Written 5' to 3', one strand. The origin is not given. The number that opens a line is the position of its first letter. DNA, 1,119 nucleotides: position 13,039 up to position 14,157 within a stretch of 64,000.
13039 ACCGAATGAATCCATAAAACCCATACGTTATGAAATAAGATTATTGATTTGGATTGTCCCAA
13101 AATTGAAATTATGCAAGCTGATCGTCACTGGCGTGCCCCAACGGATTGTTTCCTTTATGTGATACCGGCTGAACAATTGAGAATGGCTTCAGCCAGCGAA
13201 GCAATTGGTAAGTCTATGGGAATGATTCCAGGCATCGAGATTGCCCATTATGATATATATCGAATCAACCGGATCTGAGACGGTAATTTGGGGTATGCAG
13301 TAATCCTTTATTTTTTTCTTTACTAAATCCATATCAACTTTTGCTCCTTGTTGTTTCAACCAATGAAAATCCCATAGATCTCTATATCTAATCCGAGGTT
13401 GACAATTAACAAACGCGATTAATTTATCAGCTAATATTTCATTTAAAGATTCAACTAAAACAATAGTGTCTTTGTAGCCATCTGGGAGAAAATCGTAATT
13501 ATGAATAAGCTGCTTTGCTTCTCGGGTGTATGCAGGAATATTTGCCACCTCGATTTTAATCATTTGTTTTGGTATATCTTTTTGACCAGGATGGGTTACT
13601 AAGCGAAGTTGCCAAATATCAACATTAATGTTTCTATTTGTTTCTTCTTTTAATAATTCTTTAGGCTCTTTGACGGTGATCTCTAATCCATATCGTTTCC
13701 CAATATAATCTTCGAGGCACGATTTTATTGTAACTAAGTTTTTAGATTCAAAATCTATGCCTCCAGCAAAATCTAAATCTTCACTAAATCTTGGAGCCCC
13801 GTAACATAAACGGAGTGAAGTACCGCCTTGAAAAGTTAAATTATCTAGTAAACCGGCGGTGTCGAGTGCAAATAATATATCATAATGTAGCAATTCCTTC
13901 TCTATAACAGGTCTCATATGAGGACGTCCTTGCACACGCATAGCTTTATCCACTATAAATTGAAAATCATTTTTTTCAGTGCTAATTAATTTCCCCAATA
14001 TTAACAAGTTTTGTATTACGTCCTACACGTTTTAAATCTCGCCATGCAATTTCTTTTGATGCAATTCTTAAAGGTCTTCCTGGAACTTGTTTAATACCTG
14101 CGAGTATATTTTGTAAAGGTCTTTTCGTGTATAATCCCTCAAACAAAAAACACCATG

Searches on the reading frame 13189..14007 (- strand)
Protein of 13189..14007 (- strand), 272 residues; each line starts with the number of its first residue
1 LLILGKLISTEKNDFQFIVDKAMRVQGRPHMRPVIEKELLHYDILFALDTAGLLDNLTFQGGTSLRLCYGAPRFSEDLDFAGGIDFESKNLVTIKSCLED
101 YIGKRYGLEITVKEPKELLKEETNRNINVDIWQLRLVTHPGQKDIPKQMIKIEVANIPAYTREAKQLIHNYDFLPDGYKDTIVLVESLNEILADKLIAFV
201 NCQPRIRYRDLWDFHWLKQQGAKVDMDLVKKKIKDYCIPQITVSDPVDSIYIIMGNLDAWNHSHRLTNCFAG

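Call 8: search_protein_families(library=pfam, proteins=[window:13189-14007:-], max_evalue=0.001)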
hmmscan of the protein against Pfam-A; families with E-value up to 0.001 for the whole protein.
window:13189-14007:- (272 aa): 1 family
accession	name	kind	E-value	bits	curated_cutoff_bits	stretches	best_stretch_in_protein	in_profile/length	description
PF08843.17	AbiEii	-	2.7e-34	119.6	22.5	1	44-238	2-191/238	Nucleotidyl transferase AbiEii toxin, Type IV TA system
